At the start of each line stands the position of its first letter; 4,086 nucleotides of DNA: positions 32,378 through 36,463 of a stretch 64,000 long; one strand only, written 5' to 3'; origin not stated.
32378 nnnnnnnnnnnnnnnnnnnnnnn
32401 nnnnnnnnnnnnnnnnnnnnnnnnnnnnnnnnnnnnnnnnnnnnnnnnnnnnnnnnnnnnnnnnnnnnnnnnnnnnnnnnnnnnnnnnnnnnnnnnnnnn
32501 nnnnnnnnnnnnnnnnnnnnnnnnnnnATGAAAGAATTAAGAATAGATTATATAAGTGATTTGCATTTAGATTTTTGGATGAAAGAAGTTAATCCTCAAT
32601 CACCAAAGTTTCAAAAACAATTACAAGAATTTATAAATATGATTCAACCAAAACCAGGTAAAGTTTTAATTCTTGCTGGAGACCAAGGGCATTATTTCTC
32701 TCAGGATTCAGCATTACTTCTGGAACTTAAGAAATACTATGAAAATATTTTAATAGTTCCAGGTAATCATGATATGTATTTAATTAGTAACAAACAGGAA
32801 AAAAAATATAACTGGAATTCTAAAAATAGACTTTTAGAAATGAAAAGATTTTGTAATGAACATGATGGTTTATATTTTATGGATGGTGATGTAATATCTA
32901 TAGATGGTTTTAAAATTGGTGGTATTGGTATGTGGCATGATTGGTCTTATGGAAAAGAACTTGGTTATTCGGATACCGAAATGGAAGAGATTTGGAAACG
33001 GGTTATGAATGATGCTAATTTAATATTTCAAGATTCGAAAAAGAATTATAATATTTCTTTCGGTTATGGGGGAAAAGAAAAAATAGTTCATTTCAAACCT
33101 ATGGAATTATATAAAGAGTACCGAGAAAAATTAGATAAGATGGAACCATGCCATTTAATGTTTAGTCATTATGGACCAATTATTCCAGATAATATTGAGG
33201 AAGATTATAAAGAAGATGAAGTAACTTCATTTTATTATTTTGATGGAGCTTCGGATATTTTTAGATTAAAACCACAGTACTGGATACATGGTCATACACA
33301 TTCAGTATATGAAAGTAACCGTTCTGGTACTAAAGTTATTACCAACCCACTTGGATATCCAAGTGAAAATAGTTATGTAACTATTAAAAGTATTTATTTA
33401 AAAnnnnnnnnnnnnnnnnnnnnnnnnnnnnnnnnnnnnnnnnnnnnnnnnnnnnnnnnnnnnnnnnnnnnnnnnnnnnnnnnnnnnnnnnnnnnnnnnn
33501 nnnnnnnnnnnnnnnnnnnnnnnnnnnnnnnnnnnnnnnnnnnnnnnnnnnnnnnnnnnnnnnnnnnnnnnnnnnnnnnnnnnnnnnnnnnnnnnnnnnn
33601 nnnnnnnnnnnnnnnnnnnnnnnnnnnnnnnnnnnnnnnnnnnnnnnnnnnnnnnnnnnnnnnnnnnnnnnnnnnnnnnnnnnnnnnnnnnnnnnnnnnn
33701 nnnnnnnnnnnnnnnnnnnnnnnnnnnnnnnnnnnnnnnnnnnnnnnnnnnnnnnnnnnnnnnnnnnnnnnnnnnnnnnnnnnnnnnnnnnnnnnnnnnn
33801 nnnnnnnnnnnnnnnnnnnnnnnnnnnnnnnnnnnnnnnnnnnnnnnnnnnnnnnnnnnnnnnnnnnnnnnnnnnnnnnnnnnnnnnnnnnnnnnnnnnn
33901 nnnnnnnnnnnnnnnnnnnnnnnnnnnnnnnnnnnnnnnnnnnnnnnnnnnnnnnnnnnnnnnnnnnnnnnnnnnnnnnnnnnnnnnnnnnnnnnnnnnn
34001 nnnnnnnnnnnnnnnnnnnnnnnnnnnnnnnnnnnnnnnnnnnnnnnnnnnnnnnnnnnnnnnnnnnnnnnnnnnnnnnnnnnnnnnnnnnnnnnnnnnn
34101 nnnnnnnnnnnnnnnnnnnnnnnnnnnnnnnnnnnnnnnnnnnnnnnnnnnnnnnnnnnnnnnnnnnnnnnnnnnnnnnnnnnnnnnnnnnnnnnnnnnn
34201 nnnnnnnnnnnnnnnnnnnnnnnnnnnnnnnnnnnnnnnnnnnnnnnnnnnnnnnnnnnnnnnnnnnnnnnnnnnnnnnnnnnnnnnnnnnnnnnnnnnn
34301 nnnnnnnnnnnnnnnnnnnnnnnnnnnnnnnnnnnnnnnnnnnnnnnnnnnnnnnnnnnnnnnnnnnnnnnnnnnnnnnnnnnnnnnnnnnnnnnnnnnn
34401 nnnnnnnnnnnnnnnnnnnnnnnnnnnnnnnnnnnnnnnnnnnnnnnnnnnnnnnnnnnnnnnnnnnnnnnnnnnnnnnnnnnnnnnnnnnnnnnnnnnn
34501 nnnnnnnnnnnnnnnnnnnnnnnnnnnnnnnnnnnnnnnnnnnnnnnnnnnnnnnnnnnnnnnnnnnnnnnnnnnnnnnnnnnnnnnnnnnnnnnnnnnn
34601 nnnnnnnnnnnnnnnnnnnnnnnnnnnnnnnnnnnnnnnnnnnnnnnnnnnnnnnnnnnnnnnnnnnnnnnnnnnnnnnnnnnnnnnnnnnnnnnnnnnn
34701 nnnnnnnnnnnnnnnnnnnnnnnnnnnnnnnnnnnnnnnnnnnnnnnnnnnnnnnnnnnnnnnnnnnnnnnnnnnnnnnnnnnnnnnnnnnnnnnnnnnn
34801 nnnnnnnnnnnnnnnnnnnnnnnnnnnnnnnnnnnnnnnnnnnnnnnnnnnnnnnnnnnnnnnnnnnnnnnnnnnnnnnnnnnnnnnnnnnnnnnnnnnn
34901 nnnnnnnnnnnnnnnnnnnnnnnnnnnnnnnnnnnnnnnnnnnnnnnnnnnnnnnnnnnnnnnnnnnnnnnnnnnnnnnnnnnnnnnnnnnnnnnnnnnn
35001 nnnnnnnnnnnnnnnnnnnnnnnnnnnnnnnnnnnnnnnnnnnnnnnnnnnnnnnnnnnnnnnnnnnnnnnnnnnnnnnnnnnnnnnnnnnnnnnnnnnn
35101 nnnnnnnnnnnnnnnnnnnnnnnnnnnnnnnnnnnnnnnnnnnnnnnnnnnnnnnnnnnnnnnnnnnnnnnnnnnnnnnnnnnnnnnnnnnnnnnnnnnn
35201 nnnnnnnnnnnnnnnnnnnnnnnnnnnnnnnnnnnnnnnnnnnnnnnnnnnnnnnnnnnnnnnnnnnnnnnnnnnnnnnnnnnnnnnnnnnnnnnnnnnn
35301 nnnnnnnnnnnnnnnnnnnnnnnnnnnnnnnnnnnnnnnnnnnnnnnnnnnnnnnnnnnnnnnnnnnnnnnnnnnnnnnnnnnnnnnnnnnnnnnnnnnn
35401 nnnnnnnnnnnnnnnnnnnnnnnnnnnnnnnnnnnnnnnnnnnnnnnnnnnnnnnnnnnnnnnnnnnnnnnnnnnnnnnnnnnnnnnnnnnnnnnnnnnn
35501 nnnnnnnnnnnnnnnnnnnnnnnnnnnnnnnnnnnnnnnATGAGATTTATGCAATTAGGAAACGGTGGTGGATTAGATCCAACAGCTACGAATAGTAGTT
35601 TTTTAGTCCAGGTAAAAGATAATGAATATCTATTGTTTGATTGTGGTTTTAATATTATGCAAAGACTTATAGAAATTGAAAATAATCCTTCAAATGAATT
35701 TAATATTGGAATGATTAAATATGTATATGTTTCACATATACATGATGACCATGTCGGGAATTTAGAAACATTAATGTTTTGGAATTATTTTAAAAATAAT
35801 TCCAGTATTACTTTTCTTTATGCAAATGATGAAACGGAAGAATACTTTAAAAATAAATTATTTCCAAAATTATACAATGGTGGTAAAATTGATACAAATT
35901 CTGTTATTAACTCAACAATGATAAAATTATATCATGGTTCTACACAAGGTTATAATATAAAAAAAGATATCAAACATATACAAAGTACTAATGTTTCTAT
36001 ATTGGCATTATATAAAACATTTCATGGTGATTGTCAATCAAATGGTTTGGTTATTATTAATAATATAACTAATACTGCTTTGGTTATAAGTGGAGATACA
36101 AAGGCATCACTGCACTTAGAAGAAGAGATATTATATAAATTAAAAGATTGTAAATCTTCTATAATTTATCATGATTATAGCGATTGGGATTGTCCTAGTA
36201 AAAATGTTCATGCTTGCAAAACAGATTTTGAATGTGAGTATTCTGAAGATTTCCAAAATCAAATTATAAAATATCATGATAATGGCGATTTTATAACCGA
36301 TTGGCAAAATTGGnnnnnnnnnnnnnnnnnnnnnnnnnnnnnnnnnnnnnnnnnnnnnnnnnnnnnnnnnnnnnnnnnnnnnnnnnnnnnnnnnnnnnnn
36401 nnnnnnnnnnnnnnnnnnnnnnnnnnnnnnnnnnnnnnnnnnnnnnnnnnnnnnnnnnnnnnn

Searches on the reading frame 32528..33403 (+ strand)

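Call 94: search_protein_families(library=padloc, proteins=[window:32528-33403:+], max_evalue=0.01)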
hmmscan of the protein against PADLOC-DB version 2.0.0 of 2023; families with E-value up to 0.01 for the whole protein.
window:32528-33403:+ (292 aa): 1 family
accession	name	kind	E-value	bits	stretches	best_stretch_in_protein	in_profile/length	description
PDLC04908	PDC-S10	-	1.3e-07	29.1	1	40-106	26-95/223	-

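Call 95: search_protein_families(library=ncbifam, proteins=[window:32528-33403:+], max_evalue=0.01)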
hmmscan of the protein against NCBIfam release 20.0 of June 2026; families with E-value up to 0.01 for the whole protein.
window:32528-33403:+ (292 aa): 4 families
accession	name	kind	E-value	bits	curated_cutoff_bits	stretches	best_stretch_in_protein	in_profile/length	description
TIGR03729.1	acc_ester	subfamily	7.6e-07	28.8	148.25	1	5-143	1-118/239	putative phosphoesterase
TIGR00024.1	SbcD_rel_arch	hypoth_equivalog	4.2e-06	26.6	115.2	1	9-89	20-106/224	putative phosphoesterase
NF053862.1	DS9_1_antiphage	equivalog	0.00027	19.9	420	1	62-94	268-300/486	anti-phage phosphoesterase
TIGR00040.1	yfcE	subfamily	0.0076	16.3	56.25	0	46-100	31-80/158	YfcE family phosphodiesterase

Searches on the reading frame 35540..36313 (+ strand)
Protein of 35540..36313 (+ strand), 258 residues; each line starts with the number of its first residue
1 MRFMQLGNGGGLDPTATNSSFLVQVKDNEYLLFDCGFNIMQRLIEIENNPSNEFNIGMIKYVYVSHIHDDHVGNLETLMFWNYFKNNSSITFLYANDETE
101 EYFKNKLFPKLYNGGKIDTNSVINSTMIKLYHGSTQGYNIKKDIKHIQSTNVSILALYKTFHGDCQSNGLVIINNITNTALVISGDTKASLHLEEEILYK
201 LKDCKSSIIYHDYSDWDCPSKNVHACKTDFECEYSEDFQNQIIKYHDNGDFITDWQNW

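Call 37: search_protein_families(library=pfam, proteins=[window:35540-36313:+], max_evalue=0.001)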
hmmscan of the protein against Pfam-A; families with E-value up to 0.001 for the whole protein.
window:35540-36313:+ (258 aa): 3 families
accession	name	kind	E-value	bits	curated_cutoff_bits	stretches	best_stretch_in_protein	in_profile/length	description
PF00753.33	Lactamase_B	-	1.9e-08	34.9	22.7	1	19-79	7-64/196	Metallo-beta-lactamase superfamily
PF12706.13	Lactamase_B_2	-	6.8e-05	23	27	1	31-112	3-79/200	Beta-lactamase superfamily domain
PF23023.1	Anti-Pycsar_Apyc1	-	0.00077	19.4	50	0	15-92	17-87/250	Anti-Pycsar protein Apyc1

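Call 95: search_protein_families(library=ncbifam, proteins=[window:35540-36313:+], max_evalue=0.01)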
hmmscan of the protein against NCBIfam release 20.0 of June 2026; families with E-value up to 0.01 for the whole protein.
window:35540-36313:+ (258 aa): 14 families
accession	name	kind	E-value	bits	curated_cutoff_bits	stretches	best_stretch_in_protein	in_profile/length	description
TIGR02651.1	RNase_Z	equivalog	2e-08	33.7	292.95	1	6-106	5-99/302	ribonuclease Z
NF041851.1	cyc_nuc_deg_phdiest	equivalog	6.7e-08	32.2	400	1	1-89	1-82/253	cyclic nucleotide-degrading phosphodiesterase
NF000801.0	PRK00055.1-3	equivalog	8.1e-07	28.4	252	1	5-107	6-102/307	ribonuclease Z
NF041257.1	GntH_guanitoxin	equivalog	1.3e-06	27.6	333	1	1-83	13-92/374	guanitoxin biosynthesis MBL fold metallo-hydrolase GntH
NF045584.1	cas14_MBL_CASP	equivalog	2.7e-05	22.7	800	1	16-85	12-76/612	type VII CRISPR-associated protein Cas14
NF012229.1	bla_class_B_core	domain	0.00015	21.9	100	1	19-101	15-86/139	metallo-beta-lactamase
NF000800.0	PRK00055.1-1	equivalog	0.00035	19.7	398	1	4-101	4-99/305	ribonuclease Z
NF033088.2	bla_subclass_B1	equivalog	0.00052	19.7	200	0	16-118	28-120/217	subclass B1 metallo-beta-lactamase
NF001911.0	PRK00685.1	equivalog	0.00057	19.4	144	1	47-139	27-116/228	metal-dependent hydrolase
NF002553.0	PRK02113.1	equivalog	0.00069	19.1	386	1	17-107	34-111/252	MBL fold metallo-hydrolase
TIGR03675.1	arCOG00543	equivalog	0.0035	15.6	580.2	1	18-83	188-253/631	beta-CASP ribonuclease aCPSF1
NF033105.1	bla_subclass_B3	equivalog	0.0081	15.5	240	0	19-78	24-81/257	subclass B3 metallo-beta-lactamase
TIGR02649.1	true_RNase_BN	exception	0.0099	14.9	563.7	0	29-101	32-98/304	ribonuclease BN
NF002558.0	PRK02126.1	subfamily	0.01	14.9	315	0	25-83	23-72/345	ribonuclease Z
